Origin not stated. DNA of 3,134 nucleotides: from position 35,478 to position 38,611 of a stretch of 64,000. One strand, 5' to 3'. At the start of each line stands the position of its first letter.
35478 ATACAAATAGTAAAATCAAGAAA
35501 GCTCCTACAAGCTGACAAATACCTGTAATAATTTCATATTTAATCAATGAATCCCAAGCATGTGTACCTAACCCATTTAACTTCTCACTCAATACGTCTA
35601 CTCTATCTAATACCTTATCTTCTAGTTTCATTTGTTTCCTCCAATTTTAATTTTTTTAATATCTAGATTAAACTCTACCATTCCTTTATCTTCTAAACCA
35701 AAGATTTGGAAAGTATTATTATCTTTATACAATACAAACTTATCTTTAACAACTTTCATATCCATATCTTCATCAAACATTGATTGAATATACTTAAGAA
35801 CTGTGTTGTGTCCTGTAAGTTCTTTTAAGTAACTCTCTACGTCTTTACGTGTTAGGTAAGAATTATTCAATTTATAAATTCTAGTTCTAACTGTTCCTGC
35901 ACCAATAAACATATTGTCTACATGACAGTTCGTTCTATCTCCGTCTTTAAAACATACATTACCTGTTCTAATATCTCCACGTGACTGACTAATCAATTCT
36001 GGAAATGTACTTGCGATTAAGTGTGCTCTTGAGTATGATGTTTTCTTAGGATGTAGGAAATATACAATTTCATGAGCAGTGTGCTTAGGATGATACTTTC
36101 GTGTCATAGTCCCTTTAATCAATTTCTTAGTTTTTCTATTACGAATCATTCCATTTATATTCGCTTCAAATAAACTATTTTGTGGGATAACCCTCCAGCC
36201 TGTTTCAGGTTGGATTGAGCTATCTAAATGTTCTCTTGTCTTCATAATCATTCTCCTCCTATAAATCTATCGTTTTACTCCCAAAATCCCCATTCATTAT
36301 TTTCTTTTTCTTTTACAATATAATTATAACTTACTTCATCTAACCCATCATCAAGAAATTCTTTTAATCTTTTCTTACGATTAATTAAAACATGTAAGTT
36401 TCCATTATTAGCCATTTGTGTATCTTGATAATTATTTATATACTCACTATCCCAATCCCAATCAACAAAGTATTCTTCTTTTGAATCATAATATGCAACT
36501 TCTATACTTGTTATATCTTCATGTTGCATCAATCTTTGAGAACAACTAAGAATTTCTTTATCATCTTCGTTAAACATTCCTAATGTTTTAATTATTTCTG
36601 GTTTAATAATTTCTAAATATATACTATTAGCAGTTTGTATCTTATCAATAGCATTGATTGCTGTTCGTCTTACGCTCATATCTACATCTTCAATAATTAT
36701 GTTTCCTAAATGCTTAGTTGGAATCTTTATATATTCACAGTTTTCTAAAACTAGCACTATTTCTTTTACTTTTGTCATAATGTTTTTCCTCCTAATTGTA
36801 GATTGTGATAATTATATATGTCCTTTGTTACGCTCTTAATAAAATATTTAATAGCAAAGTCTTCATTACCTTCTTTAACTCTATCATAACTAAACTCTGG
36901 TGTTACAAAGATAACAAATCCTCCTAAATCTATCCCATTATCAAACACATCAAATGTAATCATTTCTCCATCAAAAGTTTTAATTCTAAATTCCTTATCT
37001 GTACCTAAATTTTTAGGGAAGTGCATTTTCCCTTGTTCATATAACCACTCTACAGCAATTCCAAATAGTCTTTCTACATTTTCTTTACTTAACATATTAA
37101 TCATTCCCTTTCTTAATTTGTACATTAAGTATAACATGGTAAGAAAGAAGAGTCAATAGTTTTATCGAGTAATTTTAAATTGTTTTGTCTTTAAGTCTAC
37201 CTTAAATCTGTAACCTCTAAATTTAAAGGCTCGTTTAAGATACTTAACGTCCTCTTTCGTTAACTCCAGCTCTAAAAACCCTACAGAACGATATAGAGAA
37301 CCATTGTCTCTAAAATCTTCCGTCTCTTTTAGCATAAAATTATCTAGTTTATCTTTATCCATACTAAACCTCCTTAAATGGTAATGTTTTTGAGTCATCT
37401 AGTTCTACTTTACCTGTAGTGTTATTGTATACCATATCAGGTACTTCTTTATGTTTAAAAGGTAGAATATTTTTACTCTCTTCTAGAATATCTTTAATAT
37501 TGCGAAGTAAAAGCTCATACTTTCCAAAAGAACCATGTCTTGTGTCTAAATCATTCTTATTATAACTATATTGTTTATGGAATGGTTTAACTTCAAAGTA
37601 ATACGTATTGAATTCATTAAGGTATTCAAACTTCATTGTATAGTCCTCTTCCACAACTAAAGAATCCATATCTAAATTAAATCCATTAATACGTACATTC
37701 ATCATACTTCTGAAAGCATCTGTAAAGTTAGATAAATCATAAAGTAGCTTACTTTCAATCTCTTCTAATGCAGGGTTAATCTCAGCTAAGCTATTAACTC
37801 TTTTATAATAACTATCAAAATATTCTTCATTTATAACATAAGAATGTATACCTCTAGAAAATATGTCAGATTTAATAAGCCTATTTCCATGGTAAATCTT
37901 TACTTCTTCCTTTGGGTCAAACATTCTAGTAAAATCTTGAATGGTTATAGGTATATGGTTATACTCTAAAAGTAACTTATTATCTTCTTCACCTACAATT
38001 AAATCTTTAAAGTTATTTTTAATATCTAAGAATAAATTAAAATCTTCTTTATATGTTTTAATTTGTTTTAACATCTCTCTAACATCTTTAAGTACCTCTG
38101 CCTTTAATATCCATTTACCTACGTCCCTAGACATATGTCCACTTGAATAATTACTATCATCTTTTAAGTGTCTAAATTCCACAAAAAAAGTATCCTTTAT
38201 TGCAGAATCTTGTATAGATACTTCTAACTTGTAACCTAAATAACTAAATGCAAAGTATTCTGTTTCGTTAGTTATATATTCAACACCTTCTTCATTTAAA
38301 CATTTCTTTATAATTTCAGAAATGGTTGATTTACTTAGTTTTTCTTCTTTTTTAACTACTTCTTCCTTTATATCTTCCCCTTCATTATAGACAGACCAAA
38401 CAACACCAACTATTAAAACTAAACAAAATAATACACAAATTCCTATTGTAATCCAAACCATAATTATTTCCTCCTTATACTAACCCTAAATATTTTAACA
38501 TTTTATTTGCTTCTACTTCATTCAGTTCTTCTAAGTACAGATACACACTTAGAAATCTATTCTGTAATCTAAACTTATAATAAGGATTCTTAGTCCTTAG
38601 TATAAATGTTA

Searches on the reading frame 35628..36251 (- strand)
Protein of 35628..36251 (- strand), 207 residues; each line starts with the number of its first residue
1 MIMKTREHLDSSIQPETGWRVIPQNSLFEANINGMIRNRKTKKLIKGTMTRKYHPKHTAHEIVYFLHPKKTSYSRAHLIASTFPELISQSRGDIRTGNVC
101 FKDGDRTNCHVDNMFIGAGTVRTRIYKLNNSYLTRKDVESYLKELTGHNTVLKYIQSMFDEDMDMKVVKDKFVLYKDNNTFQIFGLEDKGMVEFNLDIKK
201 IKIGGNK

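Call 30: search_protein_families(library=phrogs, proteins=[window:35628-36251:-], max_evalue=0.001)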
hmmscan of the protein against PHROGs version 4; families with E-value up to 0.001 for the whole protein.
window:35628-36251:- (207 aa): 3 families
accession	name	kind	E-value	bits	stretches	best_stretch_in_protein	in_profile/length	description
phrog_4208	-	DNA, RNA and nucleotide metabolism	2.6e-74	250.4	1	3-202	2-200/200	HNH endonuclease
phrog_6086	-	DNA, RNA and nucleotide metabolism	3e-06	28.5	1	18-95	4-73/147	HNH endonuclease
phrog_959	-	DNA, RNA and nucleotide metabolism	3.5e-05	24.6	1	16-115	5-95/138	HNH endonuclease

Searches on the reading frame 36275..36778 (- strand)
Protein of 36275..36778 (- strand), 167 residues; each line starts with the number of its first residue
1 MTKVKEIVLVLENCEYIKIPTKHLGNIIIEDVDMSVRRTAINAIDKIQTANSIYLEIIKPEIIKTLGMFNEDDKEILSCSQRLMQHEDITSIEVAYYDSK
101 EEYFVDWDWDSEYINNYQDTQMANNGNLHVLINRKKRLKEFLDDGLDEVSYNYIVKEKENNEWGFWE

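Call 30: search_protein_families(library=phrogs, proteins=[window:36275-36778:-], max_evalue=0.001)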
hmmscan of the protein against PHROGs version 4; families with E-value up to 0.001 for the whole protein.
window:36275-36778:- (167 aa): 1 family
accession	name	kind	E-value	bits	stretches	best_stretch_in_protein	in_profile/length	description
phrog_2349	-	unknown function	1.1e-30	107.6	1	1-146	1-145/152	-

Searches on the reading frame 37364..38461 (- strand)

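Call 30: search_protein_families(library=phrogs, proteins=[window:37364-38461:-], max_evalue=0.001)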
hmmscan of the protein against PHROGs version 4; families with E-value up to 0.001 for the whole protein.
window:37364-38461:- (365 aa): 1 family
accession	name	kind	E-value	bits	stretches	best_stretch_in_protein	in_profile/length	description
phrog_24593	-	unknown function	2.1e-105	354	1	1-358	1-366/374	-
